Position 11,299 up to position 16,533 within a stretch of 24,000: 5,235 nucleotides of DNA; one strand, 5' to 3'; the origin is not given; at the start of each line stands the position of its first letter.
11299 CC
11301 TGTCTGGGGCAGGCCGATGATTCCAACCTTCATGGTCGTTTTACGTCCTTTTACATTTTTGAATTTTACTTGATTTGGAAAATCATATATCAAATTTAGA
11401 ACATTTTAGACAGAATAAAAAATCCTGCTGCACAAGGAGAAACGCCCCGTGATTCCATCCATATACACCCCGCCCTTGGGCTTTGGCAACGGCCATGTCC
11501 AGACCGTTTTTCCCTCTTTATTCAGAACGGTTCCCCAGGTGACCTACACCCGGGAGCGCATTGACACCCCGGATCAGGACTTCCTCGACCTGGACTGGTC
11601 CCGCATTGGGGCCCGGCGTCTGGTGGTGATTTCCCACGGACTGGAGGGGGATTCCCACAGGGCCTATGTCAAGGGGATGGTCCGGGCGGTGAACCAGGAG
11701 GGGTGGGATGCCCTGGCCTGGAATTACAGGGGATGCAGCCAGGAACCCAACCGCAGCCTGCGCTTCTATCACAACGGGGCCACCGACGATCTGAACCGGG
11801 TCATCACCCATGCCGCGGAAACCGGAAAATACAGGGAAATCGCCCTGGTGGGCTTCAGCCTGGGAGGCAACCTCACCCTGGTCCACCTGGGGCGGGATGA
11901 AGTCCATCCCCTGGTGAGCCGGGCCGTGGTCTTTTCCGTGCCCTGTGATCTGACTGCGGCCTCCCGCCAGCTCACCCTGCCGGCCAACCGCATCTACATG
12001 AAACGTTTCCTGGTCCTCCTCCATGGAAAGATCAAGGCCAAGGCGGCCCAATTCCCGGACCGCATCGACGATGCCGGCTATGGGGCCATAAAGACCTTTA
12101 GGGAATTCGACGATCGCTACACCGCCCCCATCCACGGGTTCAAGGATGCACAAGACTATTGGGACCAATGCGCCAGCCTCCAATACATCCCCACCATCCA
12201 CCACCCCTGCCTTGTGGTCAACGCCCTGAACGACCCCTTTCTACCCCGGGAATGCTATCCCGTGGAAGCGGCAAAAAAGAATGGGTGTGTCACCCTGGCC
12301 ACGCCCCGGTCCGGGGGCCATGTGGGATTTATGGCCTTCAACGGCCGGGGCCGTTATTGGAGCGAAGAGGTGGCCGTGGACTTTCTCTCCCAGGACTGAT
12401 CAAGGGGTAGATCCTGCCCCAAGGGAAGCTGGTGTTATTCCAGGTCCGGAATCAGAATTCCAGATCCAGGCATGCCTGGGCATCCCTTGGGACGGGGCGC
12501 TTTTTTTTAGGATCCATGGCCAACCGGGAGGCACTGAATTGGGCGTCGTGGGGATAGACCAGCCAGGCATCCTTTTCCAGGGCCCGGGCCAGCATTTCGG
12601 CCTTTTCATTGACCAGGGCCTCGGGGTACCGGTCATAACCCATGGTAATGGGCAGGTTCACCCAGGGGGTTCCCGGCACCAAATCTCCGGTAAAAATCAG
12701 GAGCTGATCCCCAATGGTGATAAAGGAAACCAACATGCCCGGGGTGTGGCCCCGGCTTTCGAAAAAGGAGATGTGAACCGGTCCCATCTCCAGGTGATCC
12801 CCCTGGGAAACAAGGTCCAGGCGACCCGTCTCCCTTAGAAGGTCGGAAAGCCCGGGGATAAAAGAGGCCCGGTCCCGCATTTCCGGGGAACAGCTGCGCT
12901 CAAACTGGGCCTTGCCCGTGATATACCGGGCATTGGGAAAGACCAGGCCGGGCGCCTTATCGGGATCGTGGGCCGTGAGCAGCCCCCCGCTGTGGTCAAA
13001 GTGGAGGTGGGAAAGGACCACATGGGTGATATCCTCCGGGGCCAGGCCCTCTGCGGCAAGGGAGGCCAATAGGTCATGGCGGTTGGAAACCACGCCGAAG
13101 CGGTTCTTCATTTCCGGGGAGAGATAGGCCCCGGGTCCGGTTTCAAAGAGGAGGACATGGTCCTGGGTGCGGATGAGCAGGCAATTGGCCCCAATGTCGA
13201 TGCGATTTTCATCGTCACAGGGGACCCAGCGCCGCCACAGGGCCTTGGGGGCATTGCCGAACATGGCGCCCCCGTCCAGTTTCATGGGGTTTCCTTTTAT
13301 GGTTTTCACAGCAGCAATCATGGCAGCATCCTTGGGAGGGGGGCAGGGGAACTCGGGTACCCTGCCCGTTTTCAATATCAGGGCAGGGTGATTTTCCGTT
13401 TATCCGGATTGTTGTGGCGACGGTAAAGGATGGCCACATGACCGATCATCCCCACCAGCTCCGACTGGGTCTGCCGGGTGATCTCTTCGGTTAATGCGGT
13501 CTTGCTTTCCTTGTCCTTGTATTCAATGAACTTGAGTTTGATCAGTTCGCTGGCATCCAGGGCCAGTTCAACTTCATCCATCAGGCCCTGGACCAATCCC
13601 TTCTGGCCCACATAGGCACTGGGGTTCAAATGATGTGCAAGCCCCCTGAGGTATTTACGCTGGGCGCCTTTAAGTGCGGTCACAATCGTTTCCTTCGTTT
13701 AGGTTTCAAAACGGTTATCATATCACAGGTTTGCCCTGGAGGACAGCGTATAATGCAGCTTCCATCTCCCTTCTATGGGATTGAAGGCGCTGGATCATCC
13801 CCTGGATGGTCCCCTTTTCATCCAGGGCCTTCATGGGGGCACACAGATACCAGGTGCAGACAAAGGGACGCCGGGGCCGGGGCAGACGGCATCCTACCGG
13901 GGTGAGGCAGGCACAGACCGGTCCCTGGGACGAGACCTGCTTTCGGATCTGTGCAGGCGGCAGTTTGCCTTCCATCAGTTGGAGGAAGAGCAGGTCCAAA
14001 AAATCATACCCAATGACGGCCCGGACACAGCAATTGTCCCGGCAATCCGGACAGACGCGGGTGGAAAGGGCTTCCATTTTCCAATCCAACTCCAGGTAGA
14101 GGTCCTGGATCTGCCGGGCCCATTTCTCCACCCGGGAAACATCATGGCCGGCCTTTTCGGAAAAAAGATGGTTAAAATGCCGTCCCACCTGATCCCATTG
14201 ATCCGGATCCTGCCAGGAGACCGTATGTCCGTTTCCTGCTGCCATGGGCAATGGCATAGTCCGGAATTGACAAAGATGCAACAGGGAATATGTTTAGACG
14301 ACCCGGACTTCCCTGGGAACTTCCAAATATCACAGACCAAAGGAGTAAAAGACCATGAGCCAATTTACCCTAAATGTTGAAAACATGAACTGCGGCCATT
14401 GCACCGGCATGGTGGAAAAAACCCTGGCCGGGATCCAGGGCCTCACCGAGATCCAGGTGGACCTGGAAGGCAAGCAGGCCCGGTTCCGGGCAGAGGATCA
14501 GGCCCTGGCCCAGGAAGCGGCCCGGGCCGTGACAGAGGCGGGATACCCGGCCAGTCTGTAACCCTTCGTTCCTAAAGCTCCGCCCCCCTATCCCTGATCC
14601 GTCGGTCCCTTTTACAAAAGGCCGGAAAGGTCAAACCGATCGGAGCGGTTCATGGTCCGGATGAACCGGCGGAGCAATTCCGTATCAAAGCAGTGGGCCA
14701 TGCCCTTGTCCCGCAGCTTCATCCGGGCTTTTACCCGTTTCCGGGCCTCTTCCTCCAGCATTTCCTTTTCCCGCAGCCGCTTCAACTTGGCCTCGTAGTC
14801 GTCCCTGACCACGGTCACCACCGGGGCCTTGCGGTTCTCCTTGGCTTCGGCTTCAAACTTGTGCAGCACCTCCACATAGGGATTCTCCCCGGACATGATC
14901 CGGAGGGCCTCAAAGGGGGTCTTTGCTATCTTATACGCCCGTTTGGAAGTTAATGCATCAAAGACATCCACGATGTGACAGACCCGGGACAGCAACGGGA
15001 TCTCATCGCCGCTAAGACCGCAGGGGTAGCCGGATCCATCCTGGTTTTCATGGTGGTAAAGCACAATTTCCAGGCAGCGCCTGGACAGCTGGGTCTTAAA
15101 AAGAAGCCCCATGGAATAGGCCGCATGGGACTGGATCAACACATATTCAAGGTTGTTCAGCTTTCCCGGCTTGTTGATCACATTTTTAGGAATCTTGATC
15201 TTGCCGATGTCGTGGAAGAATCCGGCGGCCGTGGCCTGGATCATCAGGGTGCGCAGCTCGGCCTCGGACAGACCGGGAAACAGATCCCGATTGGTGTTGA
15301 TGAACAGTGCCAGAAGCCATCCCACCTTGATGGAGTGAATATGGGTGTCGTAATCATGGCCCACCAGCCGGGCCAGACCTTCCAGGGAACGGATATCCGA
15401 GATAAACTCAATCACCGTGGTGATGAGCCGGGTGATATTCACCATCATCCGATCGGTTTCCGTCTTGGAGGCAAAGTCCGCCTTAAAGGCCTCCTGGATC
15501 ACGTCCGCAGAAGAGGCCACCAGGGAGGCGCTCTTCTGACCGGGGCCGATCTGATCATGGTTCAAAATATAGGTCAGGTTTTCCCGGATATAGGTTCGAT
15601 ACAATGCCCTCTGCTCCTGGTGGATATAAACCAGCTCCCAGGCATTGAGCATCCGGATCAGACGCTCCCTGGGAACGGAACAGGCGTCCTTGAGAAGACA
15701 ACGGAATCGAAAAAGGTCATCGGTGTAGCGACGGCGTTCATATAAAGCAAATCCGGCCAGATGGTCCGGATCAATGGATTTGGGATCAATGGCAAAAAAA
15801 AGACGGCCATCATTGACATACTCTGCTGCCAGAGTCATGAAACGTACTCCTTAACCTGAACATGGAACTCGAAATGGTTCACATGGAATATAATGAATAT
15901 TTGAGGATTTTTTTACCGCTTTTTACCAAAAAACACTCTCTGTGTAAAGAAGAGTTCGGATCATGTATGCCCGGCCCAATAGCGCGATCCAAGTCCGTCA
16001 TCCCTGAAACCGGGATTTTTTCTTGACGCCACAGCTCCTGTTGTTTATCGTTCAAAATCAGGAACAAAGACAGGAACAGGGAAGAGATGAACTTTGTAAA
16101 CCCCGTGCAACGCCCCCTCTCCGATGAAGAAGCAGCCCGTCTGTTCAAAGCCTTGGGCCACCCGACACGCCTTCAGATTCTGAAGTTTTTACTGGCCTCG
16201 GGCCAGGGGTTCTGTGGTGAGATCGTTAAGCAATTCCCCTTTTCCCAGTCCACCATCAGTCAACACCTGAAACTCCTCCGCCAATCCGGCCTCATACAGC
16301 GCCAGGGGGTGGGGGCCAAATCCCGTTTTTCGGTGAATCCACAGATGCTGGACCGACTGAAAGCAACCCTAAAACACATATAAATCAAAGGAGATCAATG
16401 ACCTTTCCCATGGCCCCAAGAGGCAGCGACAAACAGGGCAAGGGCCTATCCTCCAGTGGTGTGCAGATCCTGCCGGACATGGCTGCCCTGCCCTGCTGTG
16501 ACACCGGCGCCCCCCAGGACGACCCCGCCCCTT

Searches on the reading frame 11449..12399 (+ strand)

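Call 47: search_protein_families(library=pfam, proteins=[window:11449-12399:+], max_evalue=0.0001)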
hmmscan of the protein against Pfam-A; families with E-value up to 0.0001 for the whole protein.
window:11449-12399:+ (316 aa): 3 families
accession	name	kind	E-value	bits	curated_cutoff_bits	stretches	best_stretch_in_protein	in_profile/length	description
PF00561.26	Abhydrolase_1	-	2.5e-13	50.7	25.8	1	58-295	2-242/245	alpha/beta hydrolase fold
PF12146.15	Hydrolase_4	-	3.6e-10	40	27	1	55-170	3-115/239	Serine aminopeptidase, S33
PF12697.13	Abhydrolase_6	-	2.9e-06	28.5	26.3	1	59-294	1-207/217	Alpha/beta hydrolase family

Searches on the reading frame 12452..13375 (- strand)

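Call 47: search_protein_families(library=pfam, proteins=[window:12452-13375:-], max_evalue=0.0001)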
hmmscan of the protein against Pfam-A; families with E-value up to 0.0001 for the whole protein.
window:12452-13375:- (307 aa): 1 family
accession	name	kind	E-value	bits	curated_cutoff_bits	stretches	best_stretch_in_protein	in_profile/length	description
PF00753.33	Lactamase_B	-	1e-19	71.7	22.7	1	62-276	5-196/196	Metallo-beta-lactamase superfamily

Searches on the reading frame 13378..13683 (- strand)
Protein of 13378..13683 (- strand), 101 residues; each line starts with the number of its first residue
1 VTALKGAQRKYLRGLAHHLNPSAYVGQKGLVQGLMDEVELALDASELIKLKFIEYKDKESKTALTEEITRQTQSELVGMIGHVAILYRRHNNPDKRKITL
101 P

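Call 47: search_protein_families(library=pfam, proteins=[window:13378-13683:-], max_evalue=0.0001)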
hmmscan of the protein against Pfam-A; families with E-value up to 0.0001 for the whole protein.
window:13378-13683:- (101 aa): 1 family
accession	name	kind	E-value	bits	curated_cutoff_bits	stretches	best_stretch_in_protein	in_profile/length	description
PF01985.26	CRS1_YhbY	-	2.6e-24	85.8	27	1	4-88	1-84/84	CRS1 / YhbY (CRM) domain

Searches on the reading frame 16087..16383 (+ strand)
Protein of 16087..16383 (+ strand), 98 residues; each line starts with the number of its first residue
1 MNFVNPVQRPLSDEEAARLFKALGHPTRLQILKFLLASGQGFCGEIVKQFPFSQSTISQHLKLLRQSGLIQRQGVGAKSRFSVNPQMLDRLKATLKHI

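Call 8: search_protein_families(library=pfam, proteins=[window:16087-16383:+], max_evalue=0.01)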
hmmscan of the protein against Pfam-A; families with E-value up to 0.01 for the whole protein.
window:16087-16383:+ (98 aa): 6 families
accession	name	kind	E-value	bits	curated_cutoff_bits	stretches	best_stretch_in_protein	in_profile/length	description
PF01022.26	HTH_5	-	5.4e-12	45.8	22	1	25-71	1-46/47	Bacterial regulatory protein, arsR family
PF12840.13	HTH_20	-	3.6e-10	40.1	27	1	23-70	1-48/51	Helix-turn-helix domain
PF12802.13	MarR_2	-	0.0001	22.8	27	1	27-76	6-56/61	MarR family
PF13518.12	HTH_28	-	0.001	19.5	25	1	28-72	2-47/52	Helix-turn-helix domain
PF24034.1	DUF7343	-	0.0054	17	27.6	1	44-76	22-54/62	Domain of unknown function (DUF7343)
PF08279.18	HTH_11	-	0.008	16.5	25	0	28-69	2-44/55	HTH domain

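Call 12: search_protein_families(library=ncbifam, proteins=[window:16087-16383:+], max_evalue=0.001)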
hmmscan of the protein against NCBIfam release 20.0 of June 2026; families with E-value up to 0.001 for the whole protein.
window:16087-16383:+ (98 aa): 14 families
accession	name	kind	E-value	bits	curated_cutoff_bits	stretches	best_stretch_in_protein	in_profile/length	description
NF033788.1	HTH_metalloreg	subfamily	7e-21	73.8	55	1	16-90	1-75/77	metalloregulator ArsR/SmtB family transcription factor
NF033789.1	repress_SdpR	subfamily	1e-15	57.3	100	1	19-91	1-72/79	autorepressor SdpR family transcription factor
NF041413.1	ArsR_Rv2640c_fam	equivalog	3.3e-11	43.6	155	1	10-96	23-114/118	Rv2640c family ArsR-like transcriptional regulator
NF047906.1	CdPbTransRegCmtR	equivalog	7.8e-11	41.8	150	1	16-91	11-85/104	Cd(II)/Pb(II)-sensing metalloregulatory transcriptional regulator CmtR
NF007528.0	PRK10141.1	subfamily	1.8e-08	34.2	97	1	16-87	6-77/117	metalloregulator ArsR/SmtB family transcription factor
NF053755.1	MsvR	equivalog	2.5e-08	33.9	220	1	20-75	7-61/236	transcriptional factor MsvR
NF040642.1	sulf_sens_BigR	equivalog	2.4e-07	30.7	155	1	14-73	8-66/95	sulfite-sensing transcriptional repressor BigR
NF052532.1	TransRegPagRBaca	equivalog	1.1e-06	28.7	170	1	13-84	14-84/99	transcriptional repressor PagR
NF045707.1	Dbac_1936_reg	equivalog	2.5e-06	27.5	115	1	15-72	6-62/99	ArsR/SmtB-type metalloregulator TsoR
NF053602.1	Phr_regulator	exception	9.4e-05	22.1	320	1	16-72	2-57/191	heat shock transcription regulator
TIGR01884.1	cas_HTH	subfamily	0.00016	21.2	60.2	1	24-74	140-190/202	CRISPR-associated CARF protein Csa3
NF040939.2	trans_reg_lrs14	equivalog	0.00043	20.3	90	1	27-74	22-70/103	Lrs14 family HTH-type transcriptional regulator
TIGR02702.1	SufR_cyano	equivalog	0.00075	19.2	178.8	1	27-76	2-51/208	iron-sulfur cluster biosynthesis transcriptional regulator SufR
NF053606.1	Sta1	subfamily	0.00082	19.4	80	0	28-74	22-68/100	Sta1 family transcriptional regulator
